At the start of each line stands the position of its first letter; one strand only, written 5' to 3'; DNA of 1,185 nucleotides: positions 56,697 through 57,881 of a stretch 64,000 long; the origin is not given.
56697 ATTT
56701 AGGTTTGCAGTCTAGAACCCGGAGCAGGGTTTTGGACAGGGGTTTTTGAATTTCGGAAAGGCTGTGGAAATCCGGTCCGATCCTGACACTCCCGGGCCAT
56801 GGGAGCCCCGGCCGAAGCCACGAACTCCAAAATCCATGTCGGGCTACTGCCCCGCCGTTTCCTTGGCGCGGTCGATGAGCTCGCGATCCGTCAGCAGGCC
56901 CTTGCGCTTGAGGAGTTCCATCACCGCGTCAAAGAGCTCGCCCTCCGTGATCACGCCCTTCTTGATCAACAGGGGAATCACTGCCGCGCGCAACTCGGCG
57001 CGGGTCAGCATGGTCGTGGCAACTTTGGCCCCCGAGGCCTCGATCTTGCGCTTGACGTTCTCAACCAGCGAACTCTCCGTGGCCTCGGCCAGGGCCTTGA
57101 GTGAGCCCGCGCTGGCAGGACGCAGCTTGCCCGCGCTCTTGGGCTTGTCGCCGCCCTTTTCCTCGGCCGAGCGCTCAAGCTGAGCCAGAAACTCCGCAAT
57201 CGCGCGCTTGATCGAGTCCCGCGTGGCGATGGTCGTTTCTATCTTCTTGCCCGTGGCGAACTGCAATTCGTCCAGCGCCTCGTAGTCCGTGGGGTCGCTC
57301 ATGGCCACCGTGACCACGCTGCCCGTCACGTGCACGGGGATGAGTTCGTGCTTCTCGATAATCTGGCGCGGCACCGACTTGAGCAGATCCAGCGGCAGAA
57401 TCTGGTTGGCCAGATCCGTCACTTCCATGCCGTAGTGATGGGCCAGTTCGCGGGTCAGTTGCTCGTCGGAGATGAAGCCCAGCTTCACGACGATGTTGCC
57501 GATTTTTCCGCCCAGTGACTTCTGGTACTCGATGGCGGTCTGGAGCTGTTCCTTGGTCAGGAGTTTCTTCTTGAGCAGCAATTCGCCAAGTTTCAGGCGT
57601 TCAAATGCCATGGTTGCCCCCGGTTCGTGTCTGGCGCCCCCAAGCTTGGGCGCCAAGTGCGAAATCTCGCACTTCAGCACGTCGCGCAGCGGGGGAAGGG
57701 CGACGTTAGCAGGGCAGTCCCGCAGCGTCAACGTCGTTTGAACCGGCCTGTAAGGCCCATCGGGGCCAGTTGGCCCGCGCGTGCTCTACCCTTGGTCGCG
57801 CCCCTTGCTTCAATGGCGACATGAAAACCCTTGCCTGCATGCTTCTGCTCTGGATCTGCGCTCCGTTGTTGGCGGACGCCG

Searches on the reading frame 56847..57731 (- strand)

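Call 56: search_protein_families(library=pfam, proteins=[window:56847-57731:-], max_evalue=0.01)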
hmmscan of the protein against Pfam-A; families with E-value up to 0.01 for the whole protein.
window:56847-57731:- (295 aa): 2 families
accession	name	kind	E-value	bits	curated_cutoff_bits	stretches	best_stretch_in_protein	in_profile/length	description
PF05157.20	MshEN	-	3.9e-20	72.1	23.1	1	100-185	1-87/90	MshEN domain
PF10415.14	FumaraseC_C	-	0.0063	17.4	32.5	0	44-68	24-48/54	Fumarase C C-terminus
